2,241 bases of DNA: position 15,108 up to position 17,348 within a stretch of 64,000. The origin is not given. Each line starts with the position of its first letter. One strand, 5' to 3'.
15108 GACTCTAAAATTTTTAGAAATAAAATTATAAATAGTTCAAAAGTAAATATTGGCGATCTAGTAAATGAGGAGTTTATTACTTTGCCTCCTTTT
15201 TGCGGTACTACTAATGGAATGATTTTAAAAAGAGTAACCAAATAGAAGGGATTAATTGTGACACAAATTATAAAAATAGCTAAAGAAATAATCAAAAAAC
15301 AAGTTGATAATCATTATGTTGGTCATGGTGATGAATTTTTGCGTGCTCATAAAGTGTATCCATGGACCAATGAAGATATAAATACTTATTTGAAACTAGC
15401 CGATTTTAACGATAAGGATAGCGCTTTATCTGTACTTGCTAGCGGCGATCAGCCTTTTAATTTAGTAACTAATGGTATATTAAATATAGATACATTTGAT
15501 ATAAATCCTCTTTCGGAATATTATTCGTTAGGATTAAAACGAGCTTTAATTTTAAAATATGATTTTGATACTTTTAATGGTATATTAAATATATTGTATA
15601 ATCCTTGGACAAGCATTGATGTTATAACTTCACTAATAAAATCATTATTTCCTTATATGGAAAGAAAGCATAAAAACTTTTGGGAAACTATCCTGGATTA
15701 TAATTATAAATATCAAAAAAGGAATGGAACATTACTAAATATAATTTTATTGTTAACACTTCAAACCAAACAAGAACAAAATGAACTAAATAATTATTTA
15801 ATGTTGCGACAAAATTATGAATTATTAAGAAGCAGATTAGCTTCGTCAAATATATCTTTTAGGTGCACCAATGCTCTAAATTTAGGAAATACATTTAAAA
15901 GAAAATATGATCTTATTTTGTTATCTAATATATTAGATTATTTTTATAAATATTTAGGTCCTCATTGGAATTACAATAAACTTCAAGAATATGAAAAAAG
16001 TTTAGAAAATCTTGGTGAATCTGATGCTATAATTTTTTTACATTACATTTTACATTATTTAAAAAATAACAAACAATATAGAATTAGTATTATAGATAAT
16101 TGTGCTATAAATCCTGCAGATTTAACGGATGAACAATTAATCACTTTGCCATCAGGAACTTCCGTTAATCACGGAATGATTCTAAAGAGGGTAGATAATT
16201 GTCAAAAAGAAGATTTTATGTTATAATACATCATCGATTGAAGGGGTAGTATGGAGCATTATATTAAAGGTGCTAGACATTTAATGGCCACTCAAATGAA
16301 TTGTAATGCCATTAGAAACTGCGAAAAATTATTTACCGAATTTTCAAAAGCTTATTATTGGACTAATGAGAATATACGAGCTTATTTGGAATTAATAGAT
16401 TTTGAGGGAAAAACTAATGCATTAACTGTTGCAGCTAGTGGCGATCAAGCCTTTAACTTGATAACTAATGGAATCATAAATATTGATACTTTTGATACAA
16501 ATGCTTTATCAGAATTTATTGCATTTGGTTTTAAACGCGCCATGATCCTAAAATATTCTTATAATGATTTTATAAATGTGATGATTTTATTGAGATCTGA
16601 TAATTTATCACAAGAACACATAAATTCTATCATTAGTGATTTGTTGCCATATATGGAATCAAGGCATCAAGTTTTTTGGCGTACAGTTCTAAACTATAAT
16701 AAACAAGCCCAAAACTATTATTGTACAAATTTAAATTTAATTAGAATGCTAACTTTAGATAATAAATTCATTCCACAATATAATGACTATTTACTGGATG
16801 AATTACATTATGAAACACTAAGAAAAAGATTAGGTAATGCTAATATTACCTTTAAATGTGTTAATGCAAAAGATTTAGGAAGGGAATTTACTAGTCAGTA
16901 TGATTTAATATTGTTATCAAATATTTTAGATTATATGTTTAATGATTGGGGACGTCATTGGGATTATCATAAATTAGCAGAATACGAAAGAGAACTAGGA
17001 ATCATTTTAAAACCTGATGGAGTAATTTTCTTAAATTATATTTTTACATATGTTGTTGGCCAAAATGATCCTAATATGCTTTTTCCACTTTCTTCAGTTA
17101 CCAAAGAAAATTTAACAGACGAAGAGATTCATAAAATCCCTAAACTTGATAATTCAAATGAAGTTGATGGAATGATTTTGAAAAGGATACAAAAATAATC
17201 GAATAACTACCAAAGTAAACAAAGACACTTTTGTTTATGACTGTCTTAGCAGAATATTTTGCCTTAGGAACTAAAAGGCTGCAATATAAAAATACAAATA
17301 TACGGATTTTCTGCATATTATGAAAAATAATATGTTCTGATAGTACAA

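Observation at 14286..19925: Tandem array of four intact paralogs (plus one decayed copy) of an uncharacterised Rossmann-like family occupying the minCD slot of the mreCD-spoIVFAB-rplU locus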

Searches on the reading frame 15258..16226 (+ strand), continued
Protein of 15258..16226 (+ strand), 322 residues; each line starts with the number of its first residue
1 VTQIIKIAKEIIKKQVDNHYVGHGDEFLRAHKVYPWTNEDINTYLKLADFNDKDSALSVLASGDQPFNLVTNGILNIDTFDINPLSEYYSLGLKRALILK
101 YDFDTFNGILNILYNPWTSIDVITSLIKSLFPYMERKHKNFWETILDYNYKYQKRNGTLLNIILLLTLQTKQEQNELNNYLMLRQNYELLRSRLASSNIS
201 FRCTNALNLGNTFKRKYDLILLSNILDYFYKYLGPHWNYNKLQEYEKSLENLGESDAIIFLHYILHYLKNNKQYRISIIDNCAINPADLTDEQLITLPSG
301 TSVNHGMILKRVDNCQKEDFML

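Call 22: find_related_loci(query=A2, collection=genome_contigs, flank=10000)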
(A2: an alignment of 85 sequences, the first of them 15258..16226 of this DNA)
Query A2 (322 aa) in genome_contigs; peptide patterns used: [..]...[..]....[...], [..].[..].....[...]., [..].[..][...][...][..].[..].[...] (x = any residue, [..] = any of these).
127 stretches matched a pattern; 61 encode a relative of the query (tblastn E <= 1e-3); 54 distinct loci.
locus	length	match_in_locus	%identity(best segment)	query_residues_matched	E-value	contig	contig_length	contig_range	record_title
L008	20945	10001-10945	45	1-311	3e-83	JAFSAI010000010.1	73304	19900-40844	MAG: Bacilli bacterium isolate RGIG2961 Goat_Rectum-1__c108813, whole genome shotgun sequence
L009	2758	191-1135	45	1-311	2e-84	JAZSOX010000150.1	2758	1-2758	MAG: Bacilli bacterium isolate T1900044547_TS20190013.MAGScoT_cleanbin_000041 SGB_157_k141_2292681, whole genome shotgun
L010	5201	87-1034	43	1-312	1e-70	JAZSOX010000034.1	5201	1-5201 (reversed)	MAG: Bacilli bacterium isolate T1900044547_TS20190013.MAGScoT_cleanbin_000041 SGB_157_k141_3498980, whole genome shotgun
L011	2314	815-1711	42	1-299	4e-68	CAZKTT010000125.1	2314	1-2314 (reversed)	MAG TPA_asm: uncultured Mycoplasma sp. isolate SRP278969_co1_29 genome assembly, contig: NODE_79156_length_2314_cov_5.15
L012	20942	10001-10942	42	8-312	5e-65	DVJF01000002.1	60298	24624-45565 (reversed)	MAG TPA_asm: Candidatus Caccenecus avistercoris isolate CHK193-13418 CHK193__C20006_L60298_ERR3414588, whole genome shot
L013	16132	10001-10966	38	1-312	1e-63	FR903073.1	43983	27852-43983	Mycoplasma sp. CAG:776 genomic scaffold, scf55, whole genome shotgun sequence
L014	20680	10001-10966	38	1-312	3e-63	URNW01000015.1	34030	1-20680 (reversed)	uncultured Tenericutes bacterium isolate UMGS1172 genome assembly, contig: NODE_827_length_34030_cov_14.643591, whole ge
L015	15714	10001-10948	39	1-311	2e-62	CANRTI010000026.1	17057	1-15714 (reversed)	MAG TPA_asm: uncultured Mycoplasma sp. isolate SRR15510239_bin.10_metawrap_v1.3_MAG genome assembly, contig: NODE.2031_l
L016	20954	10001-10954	39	1-322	3e-62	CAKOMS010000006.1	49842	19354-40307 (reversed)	MAG: uncultured Bacilli bacterium isolate REFINED_METABAT215_TOP10_CONTIGS_1500_ASSEMBLY_K77_MERGED__Hadza_MoBio_hadza-A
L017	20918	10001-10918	40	5-317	7e-62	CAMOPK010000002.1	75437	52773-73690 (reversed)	MAG: uncultured Firmicutes bacterium isolate SRR873601_bin.79_metaWRAP_v1.3_MAG genome assembly, contig: NODE_599_length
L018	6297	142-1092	41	4-311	7e-62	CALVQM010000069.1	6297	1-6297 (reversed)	MAG: uncultured Bacilli bacterium isolate BRZ_NT__bin122 genome assembly, contig: BRZ_NT__NODE_14167_length_6297_cov_5.4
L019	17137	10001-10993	36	1-321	1e-61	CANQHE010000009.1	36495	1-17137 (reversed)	MAG: uncultured Bacilli bacterium isolate Lapin-030__bin19 genome assembly, contig: Lapin-030__NODE_1646_length_36495_co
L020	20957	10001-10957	37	1-311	5e-61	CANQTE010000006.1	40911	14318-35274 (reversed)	MAG: uncultured Bacilli bacterium isolate Lapin-008__bin76 genome assembly, contig: Lapin-008__NODE_1165_length_40911_co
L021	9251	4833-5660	42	25-298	2e-59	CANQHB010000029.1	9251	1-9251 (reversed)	MAG: uncultured Bacilli bacterium isolate Lapin-030__bin11 genome assembly, contig: Lapin-030__NODE_9739_length_9251_cov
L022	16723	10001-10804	41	1-265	8e-58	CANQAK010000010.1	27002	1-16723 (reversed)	MAG: uncultured Bacilli bacterium isolate Lapin-001__bin81 genome assembly, contig: Lapin-001__NODE_2068_length_27002_co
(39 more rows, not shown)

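Call 30: predict_structure(alignment_id=A2)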
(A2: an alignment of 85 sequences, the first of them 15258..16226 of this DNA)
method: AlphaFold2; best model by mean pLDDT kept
length: 322 residues; sequences in the alignment: 85
mean_pLDDT: 94.8   pTM: 0.92
mean pLDDT of the five models: 94.8, 94.6, 94.5, 94.1, 93.8
residues with pLDDT >= 90: 294; 70-90: 15; 50-70: 9; < 50: 4
segments of 3 or more residues with pLDDT < 50: none
pLDDT, mean of each block of 10 residues (from residue 1): 97 97 84 94 96 98 98 99 98 99 97 95 98 99 99 98 92 81 97 98 98 98 97 97 98 97 97 95 97 96 96 64 47
secondary structure, 60 per line:
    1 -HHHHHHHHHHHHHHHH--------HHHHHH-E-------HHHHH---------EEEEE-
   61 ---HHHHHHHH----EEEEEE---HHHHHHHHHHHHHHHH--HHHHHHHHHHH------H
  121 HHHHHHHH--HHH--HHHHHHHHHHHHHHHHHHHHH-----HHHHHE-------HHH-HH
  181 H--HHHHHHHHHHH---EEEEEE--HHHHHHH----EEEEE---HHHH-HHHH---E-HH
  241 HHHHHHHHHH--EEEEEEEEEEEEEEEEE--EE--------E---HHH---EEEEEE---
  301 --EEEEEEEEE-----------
elements in order: H2-17 H26-31 H41-45 E55-59 H64-71 E76-81 H85-100 H103-113 H120-128 H136-156 H162-166 H184-194 E198-203 H206-212 E217-221 H225-228 H230-233 H239-250 E253-269 E292-297 E303-311

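Call 33: search_protein_families(library=padloc, proteins=[window:15258-16226:+], max_evalue=1)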
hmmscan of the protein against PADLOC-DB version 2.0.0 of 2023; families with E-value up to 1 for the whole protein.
window:15258-16226:+ (322 aa): 0 families

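Call 44: search_protein_families(library=pfam, alignment_id=A2, max_evalue=0.01)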
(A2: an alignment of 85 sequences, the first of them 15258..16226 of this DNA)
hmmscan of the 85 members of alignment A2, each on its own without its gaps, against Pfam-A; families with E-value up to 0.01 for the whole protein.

A. member 1, window:15258-16226:+ (322 aa): 2 families
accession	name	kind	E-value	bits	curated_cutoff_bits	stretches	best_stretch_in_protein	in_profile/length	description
PF11899.13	DUF3419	-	7e-10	39.1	28.2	1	31-145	9-118/385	Protein of unknown function (DUF3419)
PF21109.2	Stonustoxin_helical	-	0.002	18.6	27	1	119-186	13-76/96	Stonustoxin helical domain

B. families by the number of members that match (of 85 scanned): 12 families
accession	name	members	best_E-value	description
PF11899.13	DUF3419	77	1.4e-13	Protein of unknown function (DUF3419)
PF13847.12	Methyltransf_31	11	0.00011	Methyltransferase domain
PF01739.24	CheR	5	0.00011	CheR methyltransferase, SAM binding domain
PF09518.16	RE_HindIII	1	0.00029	HindIII restriction endonuclease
PF01231.23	IDO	1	0.0016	Indoleamine 2,3-dioxygenase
PF21109.2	Stonustoxin_helical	1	0.002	Stonustoxin helical domain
PF08241.18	Methyltransf_11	1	0.0023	Methyltransferase domain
PF02353.26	CMAS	1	0.0034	Mycolic acid cyclopropane synthetase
PF00496.27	SBP_bac_5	1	0.0047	Bacterial extracellular solute-binding proteins, family 5 Middle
PF08242.18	Methyltransf_12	1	0.0066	Methyltransferase domain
PF18373.7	Spectrin_2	1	0.0096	Spectrin like domain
PF07972.16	Flavodoxin_NdrI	1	0.0099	NrdI Flavodoxin like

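Call 50: search_protein_representatives(alignment_id=A2)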
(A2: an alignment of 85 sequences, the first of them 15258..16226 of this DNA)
Query: 85 sequences, 317 profile positions. Proteins with E-value up to 0.001 (for the whole library): 2844; up to 1e-10: 2060; up to 1e-30: 311. The best 150 are listed.
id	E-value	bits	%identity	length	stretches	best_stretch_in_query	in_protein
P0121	9.5e-122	422.3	-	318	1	1-316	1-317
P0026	3.8e-120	417.1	-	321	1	1-316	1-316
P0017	5.2e-120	416.6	-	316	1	1-317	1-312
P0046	9.1e-114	396.1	-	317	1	1-316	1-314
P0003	1.1e-112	392.6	-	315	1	1-317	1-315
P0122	3.9e-111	387.4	-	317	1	1-317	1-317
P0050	1.3e-110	385.8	-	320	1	1-317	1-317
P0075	3.5e-109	381.0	-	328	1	2-317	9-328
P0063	5.6e-107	373.8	-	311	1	3-316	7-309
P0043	9.8e-106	369.7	-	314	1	3-316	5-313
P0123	2.4e-105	368.4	-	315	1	1-316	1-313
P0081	4.8e-105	367.4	-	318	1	1-316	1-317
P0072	1.7e-104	365.6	-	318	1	3-316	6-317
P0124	2.0e-104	365.4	-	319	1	1-315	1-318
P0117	2.1e-103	362.1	-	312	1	1-316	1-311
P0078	2.4e-93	329.0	-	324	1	2-316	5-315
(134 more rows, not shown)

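Call 72: fold_search(model_id=the predicted structure, library=pdb)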
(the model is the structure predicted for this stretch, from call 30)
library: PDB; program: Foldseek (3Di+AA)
matches with E <= 10: 1142; with E <= 0.001: 50
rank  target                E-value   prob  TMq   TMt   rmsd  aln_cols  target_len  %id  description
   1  6orr_C                7.5e-05  1.00  0.33  0.37  13.4       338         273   12  Co-crystal structure of human NicotinamideN-Methyltransferase (NNMT) in complex with High-Affinity Alkynyl Bisubstrate (released 2019-10-23)
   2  2xva_A                1.4e-04  1.00  0.35  0.52   7.7       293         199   10  Crystal structure of the tellurite detoxification protein TehB from E. coli in complex with sinefungin (released 2011-02-16)
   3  6chh_A                1.5e-04  1.00  0.35  0.41  12.9       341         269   11  Structure of human NNMT in complex with bisubstrate inhibitor MS2756 (released 2018-06-13)
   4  8khq_B                2.2e-04  1.00  0.36  0.18   9.3       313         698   10  Bifunctional sulfoxide synthase OvoA_Th2 in complex with histidine and cysteine (released 2023-12-06)
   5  7nbj_D                2.3e-04  1.00  0.36  0.43  12.6       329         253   10  Co-crystal structure of Human Nicotinamide N-methyltransferase (NNMT) with the bisubstrate-like inhibitor (1) (released 2021-03-17)
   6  5yji_A                2.3e-04  1.00  0.36  0.43  13.1       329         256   11  Co-crystal structure of Mouse Nicotinamide N-methyltransferase (NNMT) with small molecule analog of Nicotinamide (released 2018-03-21)
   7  7nbq_A                2.6e-04  1.00  0.34  0.39  13.2       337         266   11  Co-crystal structure of Human Nicotinamide N-methyltransferase (NNMT) with the tricyclic inhibitor (4) (released 2021-03-17)
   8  2xva_C                2.8e-04  1.00  0.34  0.53   7.8       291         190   10  Crystal structure of the tellurite detoxification protein TehB from E. coli in complex with sinefungin (released 2011-02-16)
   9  2xvm_A                3.1e-04  1.00  0.35  0.52   7.7       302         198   10  Crystal structure of the tellurite detoxification protein TehB from E. coli in complex with SAH (released 2011-02-16)
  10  7nbm_A                3.1e-04  0.99  0.32  0.37  13.0       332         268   12  Co-crystal structure of Human Nicotinamide N-methyltransferase (NNMT) with the bisubstrate-like inhibitor (33) (released 2021-03-17)
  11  1o9h                  3.5e-04  1.00  0.39  0.48   8.2       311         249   11  rRNA methyltransferase aviRa from Streptomyces viridochromogenes at 2.4A (released 2003-05-16)
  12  2a14                  3.5e-04  1.00  0.39  0.47  11.7       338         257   10  Crystal Structure of Human Indolethylamine N-methyltransferase with SAH (released 2005-06-28)
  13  7ble_C                3.9e-04  1.00  0.38  0.46  12.2       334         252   11  Co-crystal structure of Human Nicotinamide N-methyltransferase (NNMT) with the tricyclic inhibitor (3) (released 2021-03-17)
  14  8khq_A                3.9e-04  1.00  0.35  0.18  10.9       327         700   10  Bifunctional sulfoxide synthase OvoA_Th2 in complex with histidine and cysteine (released 2023-12-06)
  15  7bkg_D                3.9e-04  1.00  0.32  0.38  15.3       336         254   10  Co-crystal structure of Human Nicotinamide N-methyltransferase (NNMT) with the tricyclic inhibitor (2) (released 2021-03-17)
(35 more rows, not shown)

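Call 76: find_encoding_contigs(protein=P0078, flank=8000, max_places=1)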
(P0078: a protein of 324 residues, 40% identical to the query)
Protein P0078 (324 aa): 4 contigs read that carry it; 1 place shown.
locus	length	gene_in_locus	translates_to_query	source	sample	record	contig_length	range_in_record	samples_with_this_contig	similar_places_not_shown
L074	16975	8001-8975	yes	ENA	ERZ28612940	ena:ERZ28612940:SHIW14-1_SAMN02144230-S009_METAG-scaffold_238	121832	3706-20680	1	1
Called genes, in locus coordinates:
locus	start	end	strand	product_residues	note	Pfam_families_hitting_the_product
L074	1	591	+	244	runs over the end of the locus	PF01061:ABC2_membrane, PF12698:ABC2_membrane_3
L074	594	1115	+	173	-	-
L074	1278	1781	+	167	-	-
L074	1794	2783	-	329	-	PF14397:ATPgrasp_ST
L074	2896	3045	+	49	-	-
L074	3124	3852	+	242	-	PF13521:AAA_28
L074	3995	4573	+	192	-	-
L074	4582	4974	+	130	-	-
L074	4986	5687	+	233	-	PF20260:PUA_4 (weak), PF04452:Methyltrans_RNA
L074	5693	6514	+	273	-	-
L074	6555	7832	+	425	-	PF00919:UPF0004, PF04055:Radical_SAM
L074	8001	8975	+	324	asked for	PF11899:DUF3419 (faint)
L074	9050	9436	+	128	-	-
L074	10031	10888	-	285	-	PF01297:ZnuA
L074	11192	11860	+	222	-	PF14622:Ribonucleas_3_3, PF00636:Ribonuclease_3, PF00035:dsrm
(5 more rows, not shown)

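Call 77: find_encoding_contigs(protein=P0064, flank=8000, max_places=1)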
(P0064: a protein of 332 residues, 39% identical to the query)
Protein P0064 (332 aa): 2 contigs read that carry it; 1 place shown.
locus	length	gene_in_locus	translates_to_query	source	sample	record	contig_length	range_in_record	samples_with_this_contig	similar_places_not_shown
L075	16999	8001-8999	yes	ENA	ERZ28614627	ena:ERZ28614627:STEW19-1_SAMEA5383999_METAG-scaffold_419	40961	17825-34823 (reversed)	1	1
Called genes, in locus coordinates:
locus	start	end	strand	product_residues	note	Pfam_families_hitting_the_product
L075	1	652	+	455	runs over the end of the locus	PF01336:tRNA_anti-codon, PF00152:tRNA-synt_2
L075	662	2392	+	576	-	PF01336:tRNA_anti-codon, PF00152:tRNA-synt_2, PF02938:GAD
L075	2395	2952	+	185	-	PF13238:AAA_18, PF13207:AAA_17 (weak)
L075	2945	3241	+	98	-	PF02686:GatC (weak)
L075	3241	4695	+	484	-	PF01425:Amidase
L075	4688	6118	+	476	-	PF02934:GatB_N, PF02637:GatB_Yqey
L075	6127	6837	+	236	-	PF04203:Sortase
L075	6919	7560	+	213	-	PF04085:MreC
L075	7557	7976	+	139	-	-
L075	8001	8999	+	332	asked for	PF11899:DUF3419 (faint)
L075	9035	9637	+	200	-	PF01551:Peptidase_M23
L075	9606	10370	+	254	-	PF02163:Peptidase_M50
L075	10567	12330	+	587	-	PF13522:GATase_6, PF13537:GATase_7, PF01380:SIS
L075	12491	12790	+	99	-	PF00829:Ribosomal_L21p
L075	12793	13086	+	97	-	PF04327:Peptidase_Prp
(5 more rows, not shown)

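Call 91: find_related_loci(query=A2, collection=viral_contigs, flank=6000)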
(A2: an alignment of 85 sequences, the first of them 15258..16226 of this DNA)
Query A2 (322 aa) in viral_contigs; peptide patterns used: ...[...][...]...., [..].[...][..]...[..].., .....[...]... (x = any residue, [..] = any of these).
114 stretches matched a pattern, but none encodes a relative of the query by tblastn (E <= 1e-3).

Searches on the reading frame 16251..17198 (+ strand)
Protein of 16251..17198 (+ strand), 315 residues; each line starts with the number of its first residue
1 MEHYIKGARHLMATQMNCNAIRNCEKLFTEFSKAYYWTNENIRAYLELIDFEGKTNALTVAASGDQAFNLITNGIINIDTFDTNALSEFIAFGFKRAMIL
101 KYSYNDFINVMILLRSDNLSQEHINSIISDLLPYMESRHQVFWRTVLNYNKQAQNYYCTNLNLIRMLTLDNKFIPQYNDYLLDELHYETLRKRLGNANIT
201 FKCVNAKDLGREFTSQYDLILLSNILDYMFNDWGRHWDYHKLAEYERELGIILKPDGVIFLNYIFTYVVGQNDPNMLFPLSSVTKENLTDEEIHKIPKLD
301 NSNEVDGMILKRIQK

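Call 4: search_protein_families(library=pfam, proteins=[window:16251-17198:+], max_evalue=1)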
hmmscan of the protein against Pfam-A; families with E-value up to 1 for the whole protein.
window:16251-17198:+ (315 aa): 2 families
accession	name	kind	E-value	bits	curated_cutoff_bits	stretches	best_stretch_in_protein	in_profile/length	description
PF11899.13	DUF3419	-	1.3e-09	38.1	28.2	2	33-151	10-125/385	Protein of unknown function (DUF3419)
PF23001.1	MBTP1_N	-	0.016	16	27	1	169-223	2-57/80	Membrane-bound Site-1 Protease Family N-terminal domain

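Call 5: search_protein_families(library=ncbifam, proteins=[window:16251-17198:+], max_evalue=1)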
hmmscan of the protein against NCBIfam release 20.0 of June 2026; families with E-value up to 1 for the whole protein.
window:16251-17198:+ (315 aa): 0 families

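Call 33: search_protein_families(library=padloc, proteins=[window:16251-17198:+], max_evalue=1)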
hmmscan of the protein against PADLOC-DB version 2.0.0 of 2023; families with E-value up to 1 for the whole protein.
window:16251-17198:+ (315 aa): 0 families
